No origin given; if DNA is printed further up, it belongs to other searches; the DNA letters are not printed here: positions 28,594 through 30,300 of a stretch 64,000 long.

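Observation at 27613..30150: Split KdpD-like sensor paired with a histidine pseudokinase, with no kdpE or kdpFABC nearby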

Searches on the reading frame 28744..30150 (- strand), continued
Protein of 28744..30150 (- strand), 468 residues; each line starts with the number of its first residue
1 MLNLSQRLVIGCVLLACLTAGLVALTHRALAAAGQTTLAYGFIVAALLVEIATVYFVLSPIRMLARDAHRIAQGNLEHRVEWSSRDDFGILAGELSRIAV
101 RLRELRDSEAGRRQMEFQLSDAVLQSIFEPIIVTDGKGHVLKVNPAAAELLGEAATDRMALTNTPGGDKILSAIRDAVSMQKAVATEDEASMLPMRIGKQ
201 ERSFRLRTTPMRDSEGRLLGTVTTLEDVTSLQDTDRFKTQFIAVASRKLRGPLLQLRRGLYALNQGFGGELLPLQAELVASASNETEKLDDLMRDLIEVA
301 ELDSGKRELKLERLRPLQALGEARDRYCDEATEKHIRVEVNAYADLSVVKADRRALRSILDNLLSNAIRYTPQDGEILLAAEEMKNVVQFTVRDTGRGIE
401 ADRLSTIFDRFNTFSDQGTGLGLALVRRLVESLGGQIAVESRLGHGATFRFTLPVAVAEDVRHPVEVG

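Call 17: find_related_loci(query=window:28744-30150:-, collection=genome_contigs, flank=10000)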
Query window:28744-30150:- (468 aa) in genome_contigs; peptide patterns used: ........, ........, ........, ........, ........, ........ (x = any residue, [..] = any of these).
490 stretches matched a pattern; 396 encode a relative of the query (tblastn E <= 1e-3); the best 80 are kept; 80 distinct loci.
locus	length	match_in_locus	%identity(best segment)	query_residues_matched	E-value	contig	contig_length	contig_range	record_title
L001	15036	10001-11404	91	1-468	0e+0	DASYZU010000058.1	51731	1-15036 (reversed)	MAG TPA_asm: Terracidiphilus sp. isolate SMAG_U6370 k141_400957, whole genome shotgun sequence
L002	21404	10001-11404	90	1-468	0e+0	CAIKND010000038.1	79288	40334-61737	MAG: uncultured Acidobacteriaceae bacterium isolate AM-2014_bin-0823 genome assembly, contig: bin-0823:038/241, whole ge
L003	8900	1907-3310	91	1-468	0e+0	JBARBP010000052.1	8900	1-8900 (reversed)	MAG: Terracidiphilus sp. isolate MFD05764_ilm_asm_bin102 k127_2224705, whole genome shotgun sequence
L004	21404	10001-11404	90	1-468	0e+0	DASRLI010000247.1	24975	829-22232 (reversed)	MAG TPA_asm: Terracidiphilus sp. isolate SMAG_U10184 k141_466915, whole genome shotgun sequence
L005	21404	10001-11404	90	1-468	0e+0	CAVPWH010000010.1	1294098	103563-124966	MAG: uncultured Acidobacteriaceae bacterium isolate MFD00008.bin.2.127 genome assembly, contig: contig_6507, whole genom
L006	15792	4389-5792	89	1-468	0e+0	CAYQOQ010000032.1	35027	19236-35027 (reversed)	MAG TPA_asm: uncultured Terracidiphilus sp. isolate binchicken_co3_588 genome assembly, contig: NODE_3647_length_35027_c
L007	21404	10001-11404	86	1-468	0e+0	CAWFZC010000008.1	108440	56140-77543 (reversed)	MAG: uncultured Acidobacteriaceae bacterium isolate MFD09286.bin.1.229 genome assembly, contig: contig_25929, whole geno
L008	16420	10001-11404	89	1-468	0e+0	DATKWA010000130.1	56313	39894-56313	MAG TPA_asm: Terracidiphilus sp. isolate SMAG_U14148 k141_378282, whole genome shotgun sequence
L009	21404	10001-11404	86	1-468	0e+0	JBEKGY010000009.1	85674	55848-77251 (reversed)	MAG: Terracidiphilus sp. isolate SPRUCE 264 SPRUCE_264_9, whole genome shotgun sequence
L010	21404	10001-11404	91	1-468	0e+0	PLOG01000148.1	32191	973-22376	MAG: Acidobacteriaceae bacterium isolate fen_409 73.20120800_E1D.22_contig_861, whole genome shotgun sequence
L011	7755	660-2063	86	1-468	0e+0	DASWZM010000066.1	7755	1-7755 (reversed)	MAG TPA_asm: Terracidiphilus sp. isolate SMAG_U3738 k141_375135, whole genome shotgun sequence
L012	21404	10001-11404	86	1-468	0e+0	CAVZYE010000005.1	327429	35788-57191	MAG: uncultured Acidobacteriaceae bacterium isolate MFD01828.bin.2.27 genome assembly, contig: contig_22971, whole genom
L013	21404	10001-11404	86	1-468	0e+0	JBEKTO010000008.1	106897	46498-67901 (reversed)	MAG: Terracidiphilus sp. isolate SPRUCE 55 SPRUCE_55_8, whole genome shotgun sequence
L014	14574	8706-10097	86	5-468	0e+0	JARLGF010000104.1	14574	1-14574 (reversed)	MAG: Terracidiphilus sp. isolate MAG_BO34 MetaBAT2_Bin_34_sub_Oxic_k141_1345873, whole genome shotgun sequence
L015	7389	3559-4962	85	1-468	0e+0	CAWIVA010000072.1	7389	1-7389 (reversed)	MAG: uncultured Acidobacteriaceae bacterium isolate MFD01223.bin.2.37 genome assembly, contig: contig_74399, whole genom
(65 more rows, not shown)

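Call 28: find_encoding_contigs(protein=P0048, flank=10000, max_places=2)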
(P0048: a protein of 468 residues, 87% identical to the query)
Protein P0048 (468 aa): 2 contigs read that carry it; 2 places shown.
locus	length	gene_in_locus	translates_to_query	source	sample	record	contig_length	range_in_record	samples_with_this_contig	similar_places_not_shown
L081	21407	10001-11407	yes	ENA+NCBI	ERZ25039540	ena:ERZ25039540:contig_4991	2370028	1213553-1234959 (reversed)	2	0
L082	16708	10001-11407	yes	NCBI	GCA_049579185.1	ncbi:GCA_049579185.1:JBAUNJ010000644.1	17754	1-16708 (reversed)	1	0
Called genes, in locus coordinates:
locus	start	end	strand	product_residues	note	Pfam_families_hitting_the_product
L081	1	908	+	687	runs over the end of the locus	PF01578:Cytochrom_C_asm, PF16327:CcmF_C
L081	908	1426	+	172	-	PF03918:CcmH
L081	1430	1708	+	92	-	-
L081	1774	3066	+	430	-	PF13620:CarboxypepD_reg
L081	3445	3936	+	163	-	PF13664:DUF4149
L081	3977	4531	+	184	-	PF01872:RibD_C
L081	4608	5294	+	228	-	PF02517:Rce1-like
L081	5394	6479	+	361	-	PF06071:YchF-GTPase_C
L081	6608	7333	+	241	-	PF02535:Zip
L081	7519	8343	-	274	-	PF00535:Glycos_transf_2, PF13641:Glyco_tranf_2_3 (weak)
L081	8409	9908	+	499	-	-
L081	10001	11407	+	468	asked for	PF00672:HAMP, PF00989:PAS (weak), PF08448:PAS_4, PF13426:PAS_9 (weak), PF00512:HisKA (faint), PF13581:HATPase_c_2 (weak), PF02518:HATPase_c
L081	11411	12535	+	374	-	PF02702:KdpD, PF00582:Usp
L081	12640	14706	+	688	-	PF21231:GH141_M (faint)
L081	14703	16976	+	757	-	PF00933:Glyco_hydro_3, PF01915:Glyco_hydro_3_C, PF14310:Fn3-like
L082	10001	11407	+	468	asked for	PF00672:HAMP, PF00989:PAS (weak), PF08448:PAS_4, PF13426:PAS_9 (weak), PF00512:HisKA (faint), PF13581:HATPase_c_2 (weak), PF02518:HATPase_c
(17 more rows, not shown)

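Call 31: search_protein_representatives(protein=window:28744-30150:-)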
Query: 468 residues. Proteins with E-value up to 0.001 (for the whole library): 1374339; up to 1e-10: 678308; up to 1e-30: 7531. The best 150 are listed.
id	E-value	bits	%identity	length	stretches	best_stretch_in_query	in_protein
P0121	2.1e-148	511.0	58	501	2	44-468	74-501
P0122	4.2e-144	496.9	78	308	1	1-304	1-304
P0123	2.2e-138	478.1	56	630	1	41-468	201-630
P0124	3.0e-105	368.9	46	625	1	30-456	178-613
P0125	5.1e-104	364.9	59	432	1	24-317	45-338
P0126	1.5e-103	363.3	43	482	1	8-456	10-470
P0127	1.2e-102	360.3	63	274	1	195-468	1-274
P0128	4.7e-101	355.1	83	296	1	179-387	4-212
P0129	7.9e-97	341.2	49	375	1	99-455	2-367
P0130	4.1e-96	338.8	66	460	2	43-281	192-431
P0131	6.6e-91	321.7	91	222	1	100-272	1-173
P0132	6.4e-82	292.1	67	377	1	195-406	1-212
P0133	8.8e-81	288.3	63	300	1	44-249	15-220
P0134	9.0e-81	288.3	30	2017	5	229-466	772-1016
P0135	5.7e-79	282.3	38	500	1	40-456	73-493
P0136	7.8e-76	272.0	38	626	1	38-458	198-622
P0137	4.0e-75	269.7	41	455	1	30-385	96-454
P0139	4.0e-74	266.4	36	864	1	38-455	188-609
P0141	1.2e-72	261.6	36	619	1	41-453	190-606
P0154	4.0e-67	243.3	50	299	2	230-457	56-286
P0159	1.8e-65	237.9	38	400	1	77-458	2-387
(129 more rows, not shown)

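Call 33: find_encoding_contigs(protein=P0121, flank=10000, max_places=3)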
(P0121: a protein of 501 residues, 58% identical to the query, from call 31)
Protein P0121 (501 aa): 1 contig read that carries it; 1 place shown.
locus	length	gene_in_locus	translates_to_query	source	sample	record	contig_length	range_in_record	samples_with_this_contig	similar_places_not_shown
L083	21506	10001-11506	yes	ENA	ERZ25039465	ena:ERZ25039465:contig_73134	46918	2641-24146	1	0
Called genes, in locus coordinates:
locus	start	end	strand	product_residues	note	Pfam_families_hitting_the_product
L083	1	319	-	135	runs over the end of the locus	PF01494:FAD_binding_3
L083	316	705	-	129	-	-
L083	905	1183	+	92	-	-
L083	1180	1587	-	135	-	-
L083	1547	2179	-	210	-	PF14579:HHH_6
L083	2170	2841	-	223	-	PF17657:DNA_pol3_finger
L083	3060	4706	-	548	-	PF02811:PHP, PF07733:DNA_pol3_alpha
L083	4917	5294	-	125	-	-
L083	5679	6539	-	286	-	PF04185:Phosphoesterase (faint)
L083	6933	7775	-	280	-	PF10282:Lactonase (faint)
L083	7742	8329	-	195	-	-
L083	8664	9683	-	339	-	PF00150:Cellulase (weak)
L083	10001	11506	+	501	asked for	PF00672:HAMP (weak), PF08448:PAS_4 (weak), PF00512:HisKA (weak), PF02518:HATPase_c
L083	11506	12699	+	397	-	PF02702:KdpD, PF00582:Usp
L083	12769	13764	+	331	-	PF07859:Abhydrolase_3 (faint)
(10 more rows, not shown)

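Call 34: find_encoding_contigs(protein=P0124, flank=10000, max_places=3)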
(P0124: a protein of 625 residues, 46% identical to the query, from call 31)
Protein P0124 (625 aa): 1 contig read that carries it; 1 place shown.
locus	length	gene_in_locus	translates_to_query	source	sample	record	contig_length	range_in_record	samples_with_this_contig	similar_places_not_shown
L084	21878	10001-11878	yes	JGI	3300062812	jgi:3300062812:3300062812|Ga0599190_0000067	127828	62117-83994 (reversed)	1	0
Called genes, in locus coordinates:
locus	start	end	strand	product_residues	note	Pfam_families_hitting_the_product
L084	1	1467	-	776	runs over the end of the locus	PF13520:AA_permease_2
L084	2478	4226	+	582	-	PF07642:BBP2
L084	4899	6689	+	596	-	PF03814:KdpA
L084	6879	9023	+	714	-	PF00122:E1-E2_ATPase, PF00702:Hydrolase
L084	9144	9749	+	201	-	PF02669:KdpC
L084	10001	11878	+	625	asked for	PF00672:HAMP, PF00989:PAS, PF08448:PAS_4, PF13426:PAS_9 (weak), PF00512:HisKA, PF13581:HATPase_c_2 (weak), PF02518:HATPase_c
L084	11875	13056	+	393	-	PF02702:KdpD, PF00582:Usp (weak)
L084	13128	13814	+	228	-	PF13828:DUF4190, PF10502:Peptidase_S26, PF00717:Peptidase_S24 (weak)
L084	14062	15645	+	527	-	PF13493:DUF4118, PF13185:GAF_2 (weak), PF00512:HisKA, PF13581:HATPase_c_2 (faint), PF02518:HATPase_c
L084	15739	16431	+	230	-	PF00072:Response_reg, PF00486:Trans_reg_C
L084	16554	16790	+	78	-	-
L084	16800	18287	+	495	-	PF01381:HTH_3, PF12844:HTH_19, PF13443:HTH_26 (weak), PF13560:HTH_31, PF06114:Peptidase_M78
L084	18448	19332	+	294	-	PF13485:Peptidase_MA_2, PF07607:DUF1570 (weak)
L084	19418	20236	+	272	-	PF13414:TPR_11 (faint), PF13432:TPR_16 (faint), PF14559:TPR_19 (weak)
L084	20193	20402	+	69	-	-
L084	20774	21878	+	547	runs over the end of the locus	PF00082:Peptidase_S8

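Call 36: find_encoding_contigs(protein=P0123, flank=10000, max_places=3)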
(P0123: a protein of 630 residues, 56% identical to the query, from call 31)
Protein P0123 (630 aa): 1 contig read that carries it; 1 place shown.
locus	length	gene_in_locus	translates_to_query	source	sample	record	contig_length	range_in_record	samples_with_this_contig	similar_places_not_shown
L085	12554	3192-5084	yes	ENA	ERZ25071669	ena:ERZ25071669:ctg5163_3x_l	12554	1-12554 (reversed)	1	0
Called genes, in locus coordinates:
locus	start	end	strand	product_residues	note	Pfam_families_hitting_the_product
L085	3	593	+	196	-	?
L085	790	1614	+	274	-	PF00535:Glycos_transf_2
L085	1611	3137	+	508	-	PF20604:DUF6798 (weak)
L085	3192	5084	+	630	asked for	PF00672:HAMP, PF00989:PAS (weak), PF08448:PAS_4 (weak), PF00512:HisKA (weak), PF13581:HATPase_c_2 (weak), PF02518:HATPase_c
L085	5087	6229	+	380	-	PF02702:KdpD, PF00582:Usp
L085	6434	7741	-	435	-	PF12704:MacB_PCD, PF02687:FtsX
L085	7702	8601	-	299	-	PF12704:MacB_PCD, PF02687:FtsX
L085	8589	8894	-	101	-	-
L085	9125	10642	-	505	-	PF00072:Response_reg, PF08447:PAS_3 (weak), PF00512:HisKA, PF02518:HATPase_c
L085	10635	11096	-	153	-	PF00072:Response_reg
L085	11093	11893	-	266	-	PF00512:HisKA, PF02518:HATPase_c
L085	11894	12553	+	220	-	?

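Call 37: find_encoding_contigs(protein=P0126, flank=10000, max_places=3)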
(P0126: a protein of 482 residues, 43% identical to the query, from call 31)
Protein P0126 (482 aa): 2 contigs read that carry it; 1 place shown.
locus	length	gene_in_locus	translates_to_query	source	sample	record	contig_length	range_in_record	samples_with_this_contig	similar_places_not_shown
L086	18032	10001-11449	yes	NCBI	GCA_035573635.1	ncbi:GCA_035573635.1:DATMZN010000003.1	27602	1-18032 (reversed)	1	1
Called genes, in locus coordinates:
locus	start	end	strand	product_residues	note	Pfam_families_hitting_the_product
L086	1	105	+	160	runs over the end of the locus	PF01370:Epimerase, PF04321:RmlD_sub_bind, PF16363:GDP_Man_Dehyd, PF02719:Polysacc_synt_2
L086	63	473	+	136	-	PF04321:RmlD_sub_bind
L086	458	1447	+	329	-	PF01073:3Beta_HSD, PF01370:Epimerase, PF02719:Polysacc_synt_2, PF04321:RmlD_sub_bind, PF05368:NmrA, PF13460:NAD_binding_10, PF16363:GDP_Man_Dehyd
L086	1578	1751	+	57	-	-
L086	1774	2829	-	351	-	PF00165:HTH_AraC (faint), PF12833:HTH_18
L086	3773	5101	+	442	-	PF07642:BBP2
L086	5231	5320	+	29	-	PF09604:Potass_KdpF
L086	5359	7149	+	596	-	PF03814:KdpA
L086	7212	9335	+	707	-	PF00122:E1-E2_ATPase, PF00702:Hydrolase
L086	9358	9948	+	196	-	PF02669:KdpC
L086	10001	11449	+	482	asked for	PF00672:HAMP, PF00989:PAS, PF08448:PAS_4, PF13188:PAS_8 (weak), PF00512:HisKA, PF13581:HATPase_c_2 (weak), PF02518:HATPase_c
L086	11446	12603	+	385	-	PF02702:KdpD, PF00582:Usp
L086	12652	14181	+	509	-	PF13493:DUF4118, PF01590:GAF (faint), PF13492:GAF_3 (faint), PF00512:HisKA, PF02518:HATPase_c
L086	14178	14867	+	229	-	PF00072:Response_reg, PF00486:Trans_reg_C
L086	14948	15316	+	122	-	PF00903:Glyoxalase, PF13669:Glyoxalase_4 (faint), PF18029:Glyoxalase_6 (faint), PF22677:Ble-like_N (faint)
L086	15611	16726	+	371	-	PF14659:Phage_int_SAM_3, PF00589:Phage_integrase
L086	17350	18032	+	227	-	PF01656:CbiA, PF02374:ArsA_ATPase (weak), PF06564:CBP_BcsQ (weak), PF09140:MipZ (faint), PF10609:ParA (weak), PF13614:AAA_31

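Call 40: list_cluster_members(proteins=[P0121, P0123, P0124, P0126, P0129, P0137, P0139, P0135, P0154, P0159])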
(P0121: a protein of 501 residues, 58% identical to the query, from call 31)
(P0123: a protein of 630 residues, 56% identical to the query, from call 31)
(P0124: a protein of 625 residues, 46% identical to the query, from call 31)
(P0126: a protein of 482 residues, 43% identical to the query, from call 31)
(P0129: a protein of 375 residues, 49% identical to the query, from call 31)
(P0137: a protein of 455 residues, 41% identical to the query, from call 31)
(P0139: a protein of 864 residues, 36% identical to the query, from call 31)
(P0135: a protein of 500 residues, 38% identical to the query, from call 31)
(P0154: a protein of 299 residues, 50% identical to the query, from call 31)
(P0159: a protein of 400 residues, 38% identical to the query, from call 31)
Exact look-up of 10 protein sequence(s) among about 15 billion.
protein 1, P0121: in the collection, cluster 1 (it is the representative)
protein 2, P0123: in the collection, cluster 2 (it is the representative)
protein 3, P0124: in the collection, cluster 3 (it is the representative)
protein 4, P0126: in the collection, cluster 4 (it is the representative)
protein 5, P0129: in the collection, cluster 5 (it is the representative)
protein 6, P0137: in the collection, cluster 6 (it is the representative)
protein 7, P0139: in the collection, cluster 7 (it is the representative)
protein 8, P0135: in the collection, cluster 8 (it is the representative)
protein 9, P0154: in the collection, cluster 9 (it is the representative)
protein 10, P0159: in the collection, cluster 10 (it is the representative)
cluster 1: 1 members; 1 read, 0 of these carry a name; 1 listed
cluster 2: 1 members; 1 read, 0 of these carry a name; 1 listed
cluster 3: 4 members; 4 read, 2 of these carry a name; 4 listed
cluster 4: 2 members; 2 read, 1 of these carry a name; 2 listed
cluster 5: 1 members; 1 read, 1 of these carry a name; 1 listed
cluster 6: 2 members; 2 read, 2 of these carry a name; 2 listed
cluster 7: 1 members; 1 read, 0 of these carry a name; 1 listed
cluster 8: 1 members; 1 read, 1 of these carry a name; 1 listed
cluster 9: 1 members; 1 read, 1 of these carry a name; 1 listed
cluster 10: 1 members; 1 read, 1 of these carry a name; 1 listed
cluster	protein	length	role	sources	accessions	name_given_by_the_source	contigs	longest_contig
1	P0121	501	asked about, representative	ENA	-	-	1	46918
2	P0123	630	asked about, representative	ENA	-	-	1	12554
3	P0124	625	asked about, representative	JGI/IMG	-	NtrC-family two-component system sensor histidine kinase KinB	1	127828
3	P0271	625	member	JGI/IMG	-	NtrC-family two-component system sensor histidine kinase KinB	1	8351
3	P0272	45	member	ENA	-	-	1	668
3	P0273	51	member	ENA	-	-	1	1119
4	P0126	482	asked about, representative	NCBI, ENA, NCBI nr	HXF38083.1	MAG TPA: ATP-binding protein [Blastocatellia bacterium] | ATP-binding protein [Blastocatellia bacterium]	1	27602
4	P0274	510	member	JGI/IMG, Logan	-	-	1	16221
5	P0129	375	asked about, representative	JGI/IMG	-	signal transduction histidine kinase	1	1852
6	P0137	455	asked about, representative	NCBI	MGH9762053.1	MAG: HAMP domain-containing protein, partial [Blastocatellia bacterium]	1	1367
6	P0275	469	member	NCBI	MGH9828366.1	MAG: HAMP domain-containing protein, partial [Blastocatellia bacterium]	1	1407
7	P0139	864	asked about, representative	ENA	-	-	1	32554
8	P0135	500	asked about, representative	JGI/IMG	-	PAS domain S-box-containing protein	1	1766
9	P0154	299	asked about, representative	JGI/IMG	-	signal transduction histidine kinase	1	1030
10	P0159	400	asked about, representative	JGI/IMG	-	PAS domain S-box-containing protein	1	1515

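Call 42: find_encoding_contigs(protein=P0139, flank=10000, max_places=2)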
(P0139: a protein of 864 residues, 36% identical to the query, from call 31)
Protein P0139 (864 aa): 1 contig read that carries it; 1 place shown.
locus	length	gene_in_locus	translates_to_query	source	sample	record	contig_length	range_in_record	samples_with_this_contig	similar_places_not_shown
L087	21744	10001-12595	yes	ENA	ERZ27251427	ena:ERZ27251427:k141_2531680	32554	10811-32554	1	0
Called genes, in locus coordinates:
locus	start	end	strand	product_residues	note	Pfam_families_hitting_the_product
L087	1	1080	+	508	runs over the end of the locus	PF00370:FGGY_N, PF02782:FGGY_C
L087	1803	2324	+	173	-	-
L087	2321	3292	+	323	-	-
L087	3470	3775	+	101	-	-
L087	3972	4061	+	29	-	PF09604:Potass_KdpF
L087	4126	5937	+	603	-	PF03814:KdpA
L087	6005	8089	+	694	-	PF00122:E1-E2_ATPase, PF00702:Hydrolase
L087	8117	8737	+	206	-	PF02669:KdpC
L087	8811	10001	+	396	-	PF02702:KdpD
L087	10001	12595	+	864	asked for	PF12729:4HB_MCP_1 (weak), PF00672:HAMP, PF13596:PAS_10 (faint), PF00989:PAS (weak), PF08448:PAS_4, PF13426:PAS_9 (weak), PF00512:HisKA (weak), PF02518:HATPase_c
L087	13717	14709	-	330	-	PF14339:DUF4394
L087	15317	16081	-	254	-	PF00392:GntR, PF07729:FCD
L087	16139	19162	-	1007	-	PF13620:CarboxypepD_reg, PF13715:CarbopepD_reg_2 (weak), PF07715:Plug (weak), PF25183:OMP_b-brl_4, PF00593:TonB_dep_Rec_b-barrel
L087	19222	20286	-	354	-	PF13088:BNR_2, PF04616:Glyco_hydro_43 (faint), PF02012:BNR (faint)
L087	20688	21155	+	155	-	PF13474:SnoaL_3, PF14534:DUF4440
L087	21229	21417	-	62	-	-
